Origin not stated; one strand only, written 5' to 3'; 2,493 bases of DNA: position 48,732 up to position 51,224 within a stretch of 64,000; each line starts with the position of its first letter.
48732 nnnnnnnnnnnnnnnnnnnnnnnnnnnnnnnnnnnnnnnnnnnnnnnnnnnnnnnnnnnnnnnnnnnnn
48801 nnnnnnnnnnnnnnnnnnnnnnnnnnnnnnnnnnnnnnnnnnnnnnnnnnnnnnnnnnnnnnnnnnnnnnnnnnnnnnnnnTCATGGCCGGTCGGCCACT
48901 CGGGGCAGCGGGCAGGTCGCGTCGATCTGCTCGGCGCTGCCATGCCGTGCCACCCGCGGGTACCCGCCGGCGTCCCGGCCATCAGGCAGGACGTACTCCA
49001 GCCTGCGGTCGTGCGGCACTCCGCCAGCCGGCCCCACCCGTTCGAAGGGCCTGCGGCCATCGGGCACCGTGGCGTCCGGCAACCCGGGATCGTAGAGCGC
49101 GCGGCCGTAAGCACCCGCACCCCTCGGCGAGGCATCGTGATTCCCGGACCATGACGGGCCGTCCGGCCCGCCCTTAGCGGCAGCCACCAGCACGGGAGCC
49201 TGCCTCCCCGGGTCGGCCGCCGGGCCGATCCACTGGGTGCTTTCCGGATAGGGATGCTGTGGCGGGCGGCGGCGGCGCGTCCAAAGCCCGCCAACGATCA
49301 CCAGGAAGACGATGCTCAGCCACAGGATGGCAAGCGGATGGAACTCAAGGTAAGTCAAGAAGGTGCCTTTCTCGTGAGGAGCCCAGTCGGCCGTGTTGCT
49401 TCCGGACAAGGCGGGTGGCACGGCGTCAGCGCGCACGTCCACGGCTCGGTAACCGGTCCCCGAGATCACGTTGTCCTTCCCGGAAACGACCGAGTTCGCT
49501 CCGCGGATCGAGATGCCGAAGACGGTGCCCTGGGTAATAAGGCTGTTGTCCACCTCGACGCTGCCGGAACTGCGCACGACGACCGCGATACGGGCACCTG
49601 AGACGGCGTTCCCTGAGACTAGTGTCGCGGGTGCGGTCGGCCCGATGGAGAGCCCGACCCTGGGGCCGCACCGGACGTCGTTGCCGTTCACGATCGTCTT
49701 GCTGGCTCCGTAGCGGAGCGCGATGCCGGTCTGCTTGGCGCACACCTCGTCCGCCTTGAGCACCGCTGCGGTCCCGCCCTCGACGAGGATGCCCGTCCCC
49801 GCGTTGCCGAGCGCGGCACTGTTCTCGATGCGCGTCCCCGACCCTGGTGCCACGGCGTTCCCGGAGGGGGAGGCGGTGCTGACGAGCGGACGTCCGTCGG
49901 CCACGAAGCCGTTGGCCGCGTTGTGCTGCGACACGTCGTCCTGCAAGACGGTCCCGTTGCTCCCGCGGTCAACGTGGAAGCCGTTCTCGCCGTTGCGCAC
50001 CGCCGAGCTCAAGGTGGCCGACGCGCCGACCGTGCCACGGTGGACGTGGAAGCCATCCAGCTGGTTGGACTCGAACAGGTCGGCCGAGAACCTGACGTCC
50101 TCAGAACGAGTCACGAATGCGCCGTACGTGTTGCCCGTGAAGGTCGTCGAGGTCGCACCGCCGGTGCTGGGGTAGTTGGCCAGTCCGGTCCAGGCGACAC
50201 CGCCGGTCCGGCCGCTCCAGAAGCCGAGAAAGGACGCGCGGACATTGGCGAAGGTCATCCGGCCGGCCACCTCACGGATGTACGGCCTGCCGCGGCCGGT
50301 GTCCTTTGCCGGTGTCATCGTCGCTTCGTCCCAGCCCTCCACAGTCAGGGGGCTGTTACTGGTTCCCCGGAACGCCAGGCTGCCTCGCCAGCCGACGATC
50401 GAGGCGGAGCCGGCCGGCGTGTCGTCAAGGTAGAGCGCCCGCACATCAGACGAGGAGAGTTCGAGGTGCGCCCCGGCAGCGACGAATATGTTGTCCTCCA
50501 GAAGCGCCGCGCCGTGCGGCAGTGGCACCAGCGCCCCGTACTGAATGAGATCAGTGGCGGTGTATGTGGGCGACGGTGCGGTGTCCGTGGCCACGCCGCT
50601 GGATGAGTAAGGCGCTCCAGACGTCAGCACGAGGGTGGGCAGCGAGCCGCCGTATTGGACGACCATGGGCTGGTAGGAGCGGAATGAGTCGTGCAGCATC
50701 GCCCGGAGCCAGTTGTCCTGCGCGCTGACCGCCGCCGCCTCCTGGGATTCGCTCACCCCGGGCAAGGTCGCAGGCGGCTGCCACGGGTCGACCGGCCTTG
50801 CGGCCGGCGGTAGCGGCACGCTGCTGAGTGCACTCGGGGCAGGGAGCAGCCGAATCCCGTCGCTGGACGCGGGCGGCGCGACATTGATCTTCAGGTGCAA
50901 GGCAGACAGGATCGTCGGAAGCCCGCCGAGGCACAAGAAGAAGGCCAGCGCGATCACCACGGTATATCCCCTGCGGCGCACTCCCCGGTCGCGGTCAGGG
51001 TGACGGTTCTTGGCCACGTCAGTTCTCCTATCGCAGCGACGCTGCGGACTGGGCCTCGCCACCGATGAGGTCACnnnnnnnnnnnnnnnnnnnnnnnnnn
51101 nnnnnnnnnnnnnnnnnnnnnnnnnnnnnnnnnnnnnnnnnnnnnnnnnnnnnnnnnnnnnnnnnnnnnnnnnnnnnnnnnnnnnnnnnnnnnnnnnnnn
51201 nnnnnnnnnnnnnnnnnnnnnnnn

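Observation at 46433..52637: HAS-like processive GT2 + two beta-helix proteins + UDP-glucose dehydrogenase: a candidate glucuronate-containing exopolysaccharide system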

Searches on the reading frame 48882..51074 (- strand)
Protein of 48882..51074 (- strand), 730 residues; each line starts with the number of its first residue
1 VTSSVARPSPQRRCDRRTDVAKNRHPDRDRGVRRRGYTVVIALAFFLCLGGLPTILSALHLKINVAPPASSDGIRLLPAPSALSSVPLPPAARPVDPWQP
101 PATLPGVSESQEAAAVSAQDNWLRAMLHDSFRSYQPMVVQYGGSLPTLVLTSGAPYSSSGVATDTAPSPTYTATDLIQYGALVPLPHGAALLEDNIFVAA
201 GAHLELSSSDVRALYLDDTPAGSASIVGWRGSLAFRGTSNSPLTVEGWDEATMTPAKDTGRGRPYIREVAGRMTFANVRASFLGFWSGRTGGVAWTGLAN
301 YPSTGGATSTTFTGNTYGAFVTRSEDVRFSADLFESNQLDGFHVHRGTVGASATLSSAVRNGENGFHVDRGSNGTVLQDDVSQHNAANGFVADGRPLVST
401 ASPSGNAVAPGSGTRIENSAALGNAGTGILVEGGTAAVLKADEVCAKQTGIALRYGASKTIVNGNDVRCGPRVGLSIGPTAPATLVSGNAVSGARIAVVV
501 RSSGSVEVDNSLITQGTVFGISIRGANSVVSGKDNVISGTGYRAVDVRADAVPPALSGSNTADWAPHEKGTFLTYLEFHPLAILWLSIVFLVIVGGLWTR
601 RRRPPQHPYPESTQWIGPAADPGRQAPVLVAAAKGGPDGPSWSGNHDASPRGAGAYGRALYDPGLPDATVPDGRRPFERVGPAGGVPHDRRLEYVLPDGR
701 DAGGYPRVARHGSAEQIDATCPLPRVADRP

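Call 3: search_protein_families(library=pfam, proteins=[window:48882-51074:-], max_evalue=0.01)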
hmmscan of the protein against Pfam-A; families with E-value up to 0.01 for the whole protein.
window:48882-51074:- (730 aa): 2 families
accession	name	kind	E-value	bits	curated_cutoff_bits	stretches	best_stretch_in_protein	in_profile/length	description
PF13229.12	Beta_helix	-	5.3e-13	49.3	25.9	2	410-546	7-143/158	Right handed beta helix region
PF05048.19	NosD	-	4.5e-07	30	23.6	1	419-545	8-131/212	Periplasmic copper-binding protein (NosD)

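Call 4: search_protein_families(library=ncbifam, proteins=[window:48882-51074:-], max_evalue=0.01)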
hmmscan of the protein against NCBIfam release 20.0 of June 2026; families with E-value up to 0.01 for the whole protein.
window:48882-51074:- (730 aa): 0 families

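Call 6: search_solved_structures(query=window:48882-51074:-, max_evalue=1)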
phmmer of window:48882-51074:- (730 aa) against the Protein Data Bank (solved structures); distinct sequences matched with E-value up to 1: 1.
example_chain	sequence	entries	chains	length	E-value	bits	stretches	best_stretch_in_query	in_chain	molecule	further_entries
4iiu_A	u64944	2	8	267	0.046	15.2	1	340-394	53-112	3-oxoacyl-[acyl-carrier protein] reductase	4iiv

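Call 24: find_homologous_proteins(query=window:48882-51074:-, max_evalue=0.00001)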
Query window:48882-51074:- (730 aa): 370 proteins with E <= 0.00001 among 8000 candidates; the best 120 are listed.
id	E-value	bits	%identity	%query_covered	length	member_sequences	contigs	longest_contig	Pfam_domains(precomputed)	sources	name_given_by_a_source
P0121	0.0e+0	1594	100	97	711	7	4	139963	PF13229.13,PF05048.20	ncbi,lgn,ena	ncbi:MAG: right-handed parallel beta-helix repeat-containing protein [Streptosporangiaceae bacterium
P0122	0.0e+0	1305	85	97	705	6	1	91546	PF13229.13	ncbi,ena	-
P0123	0.0e+0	1189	77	97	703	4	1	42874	PF13229.13,PF05048.20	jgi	jgi:hypothetical protein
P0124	5.4e-293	992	72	87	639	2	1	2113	PF13229.13,PF05048.20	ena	-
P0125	1.8e-290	984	73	86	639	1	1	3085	PF13229.13,PF05048.20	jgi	jgi:hypothetical protein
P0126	2.9e-290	983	73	86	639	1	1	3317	PF13229.13,PF05048.20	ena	-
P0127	2.2e-287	973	65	97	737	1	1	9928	PF13229.13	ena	-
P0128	3.1e-286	970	65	97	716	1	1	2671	PF13229.13,PF05048.20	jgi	jgi:hypothetical protein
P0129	1.8e-285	967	67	97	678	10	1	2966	PF13229.13,PF05048.20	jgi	jgi:hypothetical protein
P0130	2.6e-284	963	71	87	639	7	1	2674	PF13229.13,PF05048.20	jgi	jgi:hypothetical protein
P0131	9.7e-280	948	64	97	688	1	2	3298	PF13229.13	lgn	-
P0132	3.3e-278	943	64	97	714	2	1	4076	PF13229.13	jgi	jgi:hypothetical protein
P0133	4.0e-276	936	65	97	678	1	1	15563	PF13229.13,PF05048.20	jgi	jgi:hypothetical protein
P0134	1.9e-274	931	65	92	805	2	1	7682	PF13229.13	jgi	-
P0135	1.4e-273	928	65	92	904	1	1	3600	PF13229.13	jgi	jgi:hypothetical protein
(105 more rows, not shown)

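Call 37: predict_structure(alignment_id=A2)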
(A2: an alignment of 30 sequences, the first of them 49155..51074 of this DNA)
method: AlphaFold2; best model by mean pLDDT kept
length: 640 residues; sequences in the alignment: 30
mean_pLDDT: 72.9   pTM: 0.71
mean pLDDT of the five models: 72.9, 72.5, 71.3, 67.6, 63.8
residues with pLDDT >= 90: 212; 70-90: 193; 50-70: 81; < 50: 154
segments of 3 or more residues with pLDDT < 50: 1-35, 60-68, 70-76, 160-164, 287-289, 398-408, 522-526, 541-579, 603-640
pLDDT, mean of each block of 10 residues (from residue 1): 37 34 34 54 74 59 42 48 85 86 70 75 88 88 89 62 62 96 96 95 95 93 90 96 95 83 87 97 67 84 95 86 94 80 88 95 86 92 93 65 39 87 94 89 93 86 87 82 79 79 71 66 52 61 42 42 35 47 75 78 46 34 33 34
secondary structure, 60 per line:
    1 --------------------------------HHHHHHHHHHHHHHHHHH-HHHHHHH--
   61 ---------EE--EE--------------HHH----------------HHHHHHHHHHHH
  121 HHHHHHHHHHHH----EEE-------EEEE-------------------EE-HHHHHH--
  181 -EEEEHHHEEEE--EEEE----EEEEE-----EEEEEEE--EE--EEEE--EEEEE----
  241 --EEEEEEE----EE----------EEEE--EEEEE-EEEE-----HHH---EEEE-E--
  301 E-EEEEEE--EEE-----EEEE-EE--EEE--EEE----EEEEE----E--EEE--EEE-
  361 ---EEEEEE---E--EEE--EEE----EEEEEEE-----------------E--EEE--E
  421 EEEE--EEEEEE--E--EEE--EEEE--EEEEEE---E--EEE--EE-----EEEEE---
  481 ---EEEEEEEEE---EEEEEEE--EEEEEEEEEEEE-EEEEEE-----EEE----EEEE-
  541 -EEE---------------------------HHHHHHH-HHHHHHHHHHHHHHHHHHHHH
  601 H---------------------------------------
elements in order: H33-50 H52-58 H109-132 E137-139 E147-150 H173-178 E182-185 E189-192 E195-198 E203-207 E213-219 E226-229 E232-236 E243-249 E266-269 E272-276 E278-281 E293-296 E303-308 E311-313 E319-322 E328-330 E333-335 E340-344 E352-354 E357-359 E364-369 E376-378 E381-383 E388-394 E415-417 E420-424 E427-432 E438-440 E443-446 E449-454 E461-463 E473-477 E484-492 E496-502 E505-516 E518-523 E529-531 E536-539 E542-544 H572-578 H580-601

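Call 52: search_solved_structures(query=A2, max_evalue=10, show_alignments=5)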
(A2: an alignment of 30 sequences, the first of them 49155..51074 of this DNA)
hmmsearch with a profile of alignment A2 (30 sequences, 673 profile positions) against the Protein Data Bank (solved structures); distinct sequences matched with E-value up to 10: 5.
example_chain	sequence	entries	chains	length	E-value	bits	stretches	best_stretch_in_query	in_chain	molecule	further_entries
8xfq_A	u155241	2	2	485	0.11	14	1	311-433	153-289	mannuronan 5-epimerase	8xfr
8ja4_A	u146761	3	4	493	0.12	13.9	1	311-433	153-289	mannuronan 5-epimerase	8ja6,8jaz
4iiu_A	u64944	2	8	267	0.12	13.9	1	308-357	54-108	3-oxoacyl-[acyl-carrier protein] reductase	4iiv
5lw3_A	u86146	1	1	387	0.24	13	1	293-413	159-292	Poly(beta-D-mannuronate) C5 epimerase 6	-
2pyg_A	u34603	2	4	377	1.2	10.6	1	311-433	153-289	Poly(beta-D-mannuronate) C5 epimerase 4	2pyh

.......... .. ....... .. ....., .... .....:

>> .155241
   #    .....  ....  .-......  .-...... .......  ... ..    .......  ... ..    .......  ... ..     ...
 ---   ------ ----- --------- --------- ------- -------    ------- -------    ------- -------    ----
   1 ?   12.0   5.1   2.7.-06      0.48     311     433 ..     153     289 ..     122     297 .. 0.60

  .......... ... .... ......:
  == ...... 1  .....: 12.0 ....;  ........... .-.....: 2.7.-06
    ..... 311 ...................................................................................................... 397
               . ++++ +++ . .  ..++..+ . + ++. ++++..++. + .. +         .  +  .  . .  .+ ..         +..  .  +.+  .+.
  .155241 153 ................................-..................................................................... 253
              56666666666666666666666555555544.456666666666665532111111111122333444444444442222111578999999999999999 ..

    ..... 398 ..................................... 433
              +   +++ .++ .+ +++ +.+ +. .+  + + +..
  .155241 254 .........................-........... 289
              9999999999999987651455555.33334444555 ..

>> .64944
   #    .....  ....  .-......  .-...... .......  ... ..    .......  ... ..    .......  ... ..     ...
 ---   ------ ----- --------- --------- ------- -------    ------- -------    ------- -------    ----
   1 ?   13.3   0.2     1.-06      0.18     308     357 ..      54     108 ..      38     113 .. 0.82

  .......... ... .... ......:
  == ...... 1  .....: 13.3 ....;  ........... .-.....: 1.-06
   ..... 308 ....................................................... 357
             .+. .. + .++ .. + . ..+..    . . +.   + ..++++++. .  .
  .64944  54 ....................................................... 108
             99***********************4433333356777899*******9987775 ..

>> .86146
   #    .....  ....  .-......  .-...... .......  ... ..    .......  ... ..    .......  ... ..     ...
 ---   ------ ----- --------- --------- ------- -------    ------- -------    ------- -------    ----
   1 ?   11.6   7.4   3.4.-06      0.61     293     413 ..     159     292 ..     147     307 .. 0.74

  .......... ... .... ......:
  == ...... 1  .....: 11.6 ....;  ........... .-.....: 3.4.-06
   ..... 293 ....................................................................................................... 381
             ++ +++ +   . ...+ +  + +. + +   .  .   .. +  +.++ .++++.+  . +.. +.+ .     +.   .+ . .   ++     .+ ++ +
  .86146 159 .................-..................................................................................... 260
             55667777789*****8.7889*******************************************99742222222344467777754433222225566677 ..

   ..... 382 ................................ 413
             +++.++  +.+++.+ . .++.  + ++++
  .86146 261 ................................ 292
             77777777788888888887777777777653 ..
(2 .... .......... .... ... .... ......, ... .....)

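Call 68: fold_search(model_id=the predicted structure, library=pdb)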
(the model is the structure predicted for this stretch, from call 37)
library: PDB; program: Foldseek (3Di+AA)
matches with E <= 10: 307; with E <= 0.001: 14
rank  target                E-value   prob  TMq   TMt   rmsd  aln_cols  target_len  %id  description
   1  4nk6                  5.0e-10  1.00  0.42  0.62   6.8       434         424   14  Crystal Structure of the periplasmic alginate epimerase AlgG (released 2014-01-15)
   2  4ozz                  6.6e-10  1.00  0.41  0.61   6.9       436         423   14  Crystal Structure of the periplasmic alginate epimerase AlgG T265N T268M double mutant (released 2015-03-04)
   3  4nk8                  5.6e-09  1.00  0.43  0.63   6.4       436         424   14  Crystal Structure of the periplasmic alginate epimerase AlgG D317A mutant (released 2014-01-15)
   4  4ozy                  8.0e-09  1.00  0.42  0.62   6.9       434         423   14  Crystal Structure of the periplasmic alginate epimerase AlgG T265N mutant (released 2015-03-04)
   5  2pyh_B                1.4e-04  1.00  0.30  0.48  10.3       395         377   14  Azotobacter vinelandii Mannuronan C-5 epimerase AlgE4 A-module complexed with mannuronan trisaccharide (released 2008-05-27)
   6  2pyh_A                1.6e-04  1.00  0.25  0.39  11.7       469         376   14  Azotobacter vinelandii Mannuronan C-5 epimerase AlgE4 A-module complexed with mannuronan trisaccharide (released 2008-05-27)
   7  8ja4                  2.3e-04  1.00  0.28  0.36  11.1       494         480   12  Structure of the alginate epimerase/lyase (released 2024-05-08)
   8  2pyg_B                2.9e-04  1.00  0.30  0.48   9.8       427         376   13  Azotobacter vinelandii Mannuronan C-5 epimerase AlgE4 A-module (released 2008-05-27)
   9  6f7k_B                4.0e-04  1.00  0.26  0.29  10.9       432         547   12  Crystal structure of Dettilon tailspike protein (gp208) (released 2018-12-19)
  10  6k0v_A                4.4e-04  1.00  0.33  0.37   8.1       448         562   10  Catalytic domain of GH87 alpha-1,3-glucanase D1069A in complex with tetrasaccharides (released 2019-12-25)
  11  3zpp                  5.6e-04  1.00  0.25  0.34   9.4       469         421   10  Structure of the Streptococcus pneumoniae surface protein and adhesin PfbA (released 2013-05-29)
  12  4mr0_A                5.8e-04  1.00  0.28  0.36   9.8       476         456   10  Crystal structure of PfbA, a surface adhesin of Streptococcus pneumoniae (released 2014-02-05)
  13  9bev_A                6.4e-04  1.00  0.23  0.25  14.7       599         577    7  Structure of GH110A in complex with a lambda-carrageenan oligosaccharide (released 2025-08-27)
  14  5lw3                  7.3e-04  1.00  0.28  0.44  10.1       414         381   14  Azotobacter vinelandii Mannuronan C-5 epimerase AlgE6 A-module (released 2017-10-25)
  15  2vbm_A                1.0e-03  1.00  0.27  0.33  10.9       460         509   12  Tailspike protein of bacteriophage Sf6 complexed with tetrasaccharide (released 2008-04-22)
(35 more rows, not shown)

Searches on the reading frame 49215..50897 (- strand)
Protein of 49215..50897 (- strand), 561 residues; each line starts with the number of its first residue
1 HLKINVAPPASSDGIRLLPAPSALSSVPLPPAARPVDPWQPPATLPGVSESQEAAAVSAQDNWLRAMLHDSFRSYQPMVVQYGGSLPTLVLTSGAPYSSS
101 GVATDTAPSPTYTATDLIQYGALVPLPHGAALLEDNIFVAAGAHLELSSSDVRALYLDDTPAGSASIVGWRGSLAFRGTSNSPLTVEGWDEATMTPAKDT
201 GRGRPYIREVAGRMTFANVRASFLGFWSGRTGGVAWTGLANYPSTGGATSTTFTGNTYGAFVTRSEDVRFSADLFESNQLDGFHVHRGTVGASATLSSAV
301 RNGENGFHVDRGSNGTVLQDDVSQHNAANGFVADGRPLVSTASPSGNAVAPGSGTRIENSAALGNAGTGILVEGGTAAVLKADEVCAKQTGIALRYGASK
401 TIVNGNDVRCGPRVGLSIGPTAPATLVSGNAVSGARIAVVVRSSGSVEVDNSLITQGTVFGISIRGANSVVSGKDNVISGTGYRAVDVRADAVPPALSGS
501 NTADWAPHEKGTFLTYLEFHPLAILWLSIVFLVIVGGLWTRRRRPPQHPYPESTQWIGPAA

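Call 73: search_protein_representatives(protein=window:49215-50897:-)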
Query: 561 residues. Proteins with E-value up to 0.001 (for the whole library): 528; up to 1e-10: 366; up to 1e-30: 178. The best 150 are listed.
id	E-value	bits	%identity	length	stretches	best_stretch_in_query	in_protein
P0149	2.2e-246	835.2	69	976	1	1-561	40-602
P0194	1.3e-196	671.0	58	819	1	7-557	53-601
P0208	1.7e-192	657.4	68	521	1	7-492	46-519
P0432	5.6e-152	523.6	50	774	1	7-555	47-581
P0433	1.9e-151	521.9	59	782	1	139-557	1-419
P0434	9.1e-134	463.5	51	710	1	11-492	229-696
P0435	3.9e-131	454.8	45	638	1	12-557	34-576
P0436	1.3e-128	446.5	47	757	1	9-557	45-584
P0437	1.8e-115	403.1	42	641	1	11-556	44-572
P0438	1.7e-105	370.2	44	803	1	64-556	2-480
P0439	1.8e-105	370.1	48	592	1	158-557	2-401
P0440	1.2e-101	357.4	40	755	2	7-478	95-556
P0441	3.0e-98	346.3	40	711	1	14-555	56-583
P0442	2.0e-95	337.0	61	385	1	222-495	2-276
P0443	1.7e-94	333.9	40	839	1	22-554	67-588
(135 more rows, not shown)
